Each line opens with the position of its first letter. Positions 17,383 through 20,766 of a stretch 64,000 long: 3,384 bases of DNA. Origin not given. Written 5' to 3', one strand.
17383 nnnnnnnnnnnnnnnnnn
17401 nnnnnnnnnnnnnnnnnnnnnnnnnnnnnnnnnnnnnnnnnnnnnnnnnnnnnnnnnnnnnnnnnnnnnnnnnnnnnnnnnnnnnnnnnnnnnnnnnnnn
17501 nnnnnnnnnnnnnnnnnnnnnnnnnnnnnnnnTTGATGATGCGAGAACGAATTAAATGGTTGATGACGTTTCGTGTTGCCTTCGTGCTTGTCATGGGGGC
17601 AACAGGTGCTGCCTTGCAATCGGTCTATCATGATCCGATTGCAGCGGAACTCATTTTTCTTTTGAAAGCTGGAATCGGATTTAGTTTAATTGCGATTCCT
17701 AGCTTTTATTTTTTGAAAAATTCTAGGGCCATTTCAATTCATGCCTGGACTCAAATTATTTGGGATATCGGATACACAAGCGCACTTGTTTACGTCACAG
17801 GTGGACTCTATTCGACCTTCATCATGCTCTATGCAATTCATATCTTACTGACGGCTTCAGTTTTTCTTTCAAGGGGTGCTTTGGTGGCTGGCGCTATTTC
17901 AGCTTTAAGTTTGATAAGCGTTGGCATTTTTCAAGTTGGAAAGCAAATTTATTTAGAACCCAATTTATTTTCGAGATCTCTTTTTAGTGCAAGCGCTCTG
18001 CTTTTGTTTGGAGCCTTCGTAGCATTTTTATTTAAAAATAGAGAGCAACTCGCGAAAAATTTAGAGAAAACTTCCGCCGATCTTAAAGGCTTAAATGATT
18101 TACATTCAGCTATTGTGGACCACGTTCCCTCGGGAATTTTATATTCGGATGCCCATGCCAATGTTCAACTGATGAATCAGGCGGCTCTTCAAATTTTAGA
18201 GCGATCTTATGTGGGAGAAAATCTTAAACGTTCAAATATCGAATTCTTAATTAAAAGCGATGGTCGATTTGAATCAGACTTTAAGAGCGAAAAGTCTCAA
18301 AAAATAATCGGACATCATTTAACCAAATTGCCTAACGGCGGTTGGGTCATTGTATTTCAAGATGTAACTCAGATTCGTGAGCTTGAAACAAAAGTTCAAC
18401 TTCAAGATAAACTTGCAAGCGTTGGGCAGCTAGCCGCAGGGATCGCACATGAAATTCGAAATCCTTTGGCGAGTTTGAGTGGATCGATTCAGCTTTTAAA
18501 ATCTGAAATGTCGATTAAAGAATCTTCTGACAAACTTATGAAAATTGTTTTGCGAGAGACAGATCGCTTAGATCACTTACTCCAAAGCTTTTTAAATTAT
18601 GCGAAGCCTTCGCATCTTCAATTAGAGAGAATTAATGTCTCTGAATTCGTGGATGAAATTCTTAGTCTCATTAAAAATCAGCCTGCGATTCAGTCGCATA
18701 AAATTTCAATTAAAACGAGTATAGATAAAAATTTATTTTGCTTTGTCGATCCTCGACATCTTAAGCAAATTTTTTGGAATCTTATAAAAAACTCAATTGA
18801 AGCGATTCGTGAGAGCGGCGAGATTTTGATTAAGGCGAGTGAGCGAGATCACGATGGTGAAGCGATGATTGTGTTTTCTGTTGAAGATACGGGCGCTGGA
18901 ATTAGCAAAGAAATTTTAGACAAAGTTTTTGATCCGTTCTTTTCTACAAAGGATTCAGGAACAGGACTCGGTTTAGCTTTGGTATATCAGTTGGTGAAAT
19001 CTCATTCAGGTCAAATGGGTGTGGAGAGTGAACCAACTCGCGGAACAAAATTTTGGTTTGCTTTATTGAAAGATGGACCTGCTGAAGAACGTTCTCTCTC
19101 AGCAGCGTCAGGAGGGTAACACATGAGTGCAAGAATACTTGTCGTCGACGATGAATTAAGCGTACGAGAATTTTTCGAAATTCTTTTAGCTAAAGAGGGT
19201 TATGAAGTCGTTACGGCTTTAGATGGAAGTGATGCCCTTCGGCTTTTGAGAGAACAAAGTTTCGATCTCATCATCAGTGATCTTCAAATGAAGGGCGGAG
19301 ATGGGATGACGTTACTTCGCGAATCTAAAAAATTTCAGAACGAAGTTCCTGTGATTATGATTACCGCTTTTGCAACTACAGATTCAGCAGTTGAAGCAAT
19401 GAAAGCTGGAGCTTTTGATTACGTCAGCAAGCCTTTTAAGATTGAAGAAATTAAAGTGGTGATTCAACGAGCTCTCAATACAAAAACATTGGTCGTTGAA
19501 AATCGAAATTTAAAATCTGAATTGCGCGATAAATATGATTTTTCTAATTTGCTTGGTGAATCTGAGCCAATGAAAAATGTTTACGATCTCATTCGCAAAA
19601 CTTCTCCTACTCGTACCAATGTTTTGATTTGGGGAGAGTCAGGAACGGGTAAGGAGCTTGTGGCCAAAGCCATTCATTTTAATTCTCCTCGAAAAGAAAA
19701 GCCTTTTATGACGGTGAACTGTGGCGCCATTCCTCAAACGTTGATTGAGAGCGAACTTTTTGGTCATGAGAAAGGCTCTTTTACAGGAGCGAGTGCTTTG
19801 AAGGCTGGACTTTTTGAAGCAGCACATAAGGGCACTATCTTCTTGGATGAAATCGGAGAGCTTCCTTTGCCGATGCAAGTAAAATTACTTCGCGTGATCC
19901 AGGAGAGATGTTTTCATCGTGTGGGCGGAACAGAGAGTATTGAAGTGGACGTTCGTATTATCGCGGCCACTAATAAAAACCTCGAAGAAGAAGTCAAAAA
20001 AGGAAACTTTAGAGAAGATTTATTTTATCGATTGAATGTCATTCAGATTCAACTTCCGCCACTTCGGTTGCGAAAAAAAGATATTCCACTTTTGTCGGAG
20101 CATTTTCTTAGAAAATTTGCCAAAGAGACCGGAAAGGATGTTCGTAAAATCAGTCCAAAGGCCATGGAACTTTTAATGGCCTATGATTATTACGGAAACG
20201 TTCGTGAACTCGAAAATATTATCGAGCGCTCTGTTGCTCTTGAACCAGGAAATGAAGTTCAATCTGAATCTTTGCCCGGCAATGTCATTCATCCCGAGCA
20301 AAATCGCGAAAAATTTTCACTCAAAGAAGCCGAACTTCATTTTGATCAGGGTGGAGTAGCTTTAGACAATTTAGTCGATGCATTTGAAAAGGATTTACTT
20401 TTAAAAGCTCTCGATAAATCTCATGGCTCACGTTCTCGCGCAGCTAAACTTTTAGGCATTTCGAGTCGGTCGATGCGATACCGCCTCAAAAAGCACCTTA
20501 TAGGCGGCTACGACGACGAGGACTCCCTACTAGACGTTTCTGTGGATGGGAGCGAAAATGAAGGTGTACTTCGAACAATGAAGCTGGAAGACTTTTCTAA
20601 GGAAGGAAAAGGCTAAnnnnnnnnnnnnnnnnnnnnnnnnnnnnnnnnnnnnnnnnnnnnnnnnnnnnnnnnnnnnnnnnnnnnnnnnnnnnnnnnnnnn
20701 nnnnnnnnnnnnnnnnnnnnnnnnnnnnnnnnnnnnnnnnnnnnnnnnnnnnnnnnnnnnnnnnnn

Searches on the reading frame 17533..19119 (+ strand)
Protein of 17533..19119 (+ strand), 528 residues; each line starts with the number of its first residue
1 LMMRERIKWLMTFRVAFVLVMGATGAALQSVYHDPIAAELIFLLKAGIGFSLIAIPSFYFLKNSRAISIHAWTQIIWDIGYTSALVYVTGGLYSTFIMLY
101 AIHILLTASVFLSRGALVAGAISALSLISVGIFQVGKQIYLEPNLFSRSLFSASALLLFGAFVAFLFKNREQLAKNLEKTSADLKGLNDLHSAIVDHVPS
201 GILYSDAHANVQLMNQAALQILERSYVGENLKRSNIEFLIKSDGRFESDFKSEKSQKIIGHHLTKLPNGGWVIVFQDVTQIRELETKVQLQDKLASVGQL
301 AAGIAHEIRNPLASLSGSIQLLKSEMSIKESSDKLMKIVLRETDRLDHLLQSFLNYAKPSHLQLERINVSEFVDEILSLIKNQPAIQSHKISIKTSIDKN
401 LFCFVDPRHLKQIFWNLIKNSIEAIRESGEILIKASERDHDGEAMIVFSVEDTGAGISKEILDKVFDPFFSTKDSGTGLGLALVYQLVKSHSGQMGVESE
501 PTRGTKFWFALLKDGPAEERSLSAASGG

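Call 40: search_protein_families(library=pfam, proteins=[window:17533-19119:+], max_evalue=0.001)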
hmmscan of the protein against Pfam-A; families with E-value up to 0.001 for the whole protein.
window:17533-19119:+ (528 aa): 6 families
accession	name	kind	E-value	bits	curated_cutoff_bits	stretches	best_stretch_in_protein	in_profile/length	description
PF02518.31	HATPase_c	-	3.4e-26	92.3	26.4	1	406-511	2-107/111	Histidine kinase-, DNA gyrase B-, and HSP90-like ATPase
PF00512.31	HisKA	-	1.2e-14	54.5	26.9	1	298-359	3-63/66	His Kinase A (phospho-acceptor) domain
PF12860.13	PAS_7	-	7.4e-06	26.5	27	0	253-285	82-114/115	PAS fold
PF25323.1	6TM_PilS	-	0.00014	22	27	1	4-180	8-185/189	PilS-like transmembrane domain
PF14501.12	HATPase_c_5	-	0.00049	20.4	22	0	410-500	6-91/102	GHKL domain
PF13188.13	PAS_8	-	0.00049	20.3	21.8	0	192-234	4-45/65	PAS domain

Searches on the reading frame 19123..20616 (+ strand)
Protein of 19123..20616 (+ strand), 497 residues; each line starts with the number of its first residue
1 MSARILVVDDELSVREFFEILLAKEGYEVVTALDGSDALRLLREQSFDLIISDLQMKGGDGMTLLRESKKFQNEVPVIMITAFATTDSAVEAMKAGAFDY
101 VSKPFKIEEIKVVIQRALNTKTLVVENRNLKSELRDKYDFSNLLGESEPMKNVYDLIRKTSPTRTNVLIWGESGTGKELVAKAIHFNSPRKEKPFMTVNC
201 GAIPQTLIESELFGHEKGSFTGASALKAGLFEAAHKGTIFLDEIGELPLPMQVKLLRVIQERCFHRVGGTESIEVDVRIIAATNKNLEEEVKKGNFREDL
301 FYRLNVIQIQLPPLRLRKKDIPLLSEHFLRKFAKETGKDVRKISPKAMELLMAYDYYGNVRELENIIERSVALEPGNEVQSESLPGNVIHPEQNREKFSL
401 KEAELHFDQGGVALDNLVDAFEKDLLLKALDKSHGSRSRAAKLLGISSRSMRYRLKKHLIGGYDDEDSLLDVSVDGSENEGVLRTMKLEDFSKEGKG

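Call 40: search_protein_families(library=pfam, proteins=[window:19123-20616:+], max_evalue=0.001)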
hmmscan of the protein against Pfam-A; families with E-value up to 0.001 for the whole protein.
window:19123-20616:+ (497 aa): 7 families
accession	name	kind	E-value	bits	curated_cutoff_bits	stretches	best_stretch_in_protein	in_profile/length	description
PF00158.32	Sigma54_activat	-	2.5e-74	249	20.2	1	144-310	2-168/168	Sigma-54 interaction domain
PF00072.30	Response_reg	-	5.5e-31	107.5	30.2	1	5-114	1-110/111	Response regulator receiver domain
PF25601.1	AAA_lid_14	-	7.8e-27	93.4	27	1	315-395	1-81/87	AAA+ ATPase lid domain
PF14532.12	Sigma54_activ_2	-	6.9e-20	72.1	25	1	144-314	1-138/138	Sigma-54 interaction domain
PF02954.25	HTH_8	-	4.5e-13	49.1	22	1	420-458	4-42/42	Bacterial regulatory protein, Fis family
PF07728.20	AAA_5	-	1.3e-07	32.2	22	1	166-287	1-125/139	AAA domain (dynein-related subfamily)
PF00004.35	AAA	-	6.2e-05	23.9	21.2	1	167-285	1-110/131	ATPase family associated with various cellular activities (AAA)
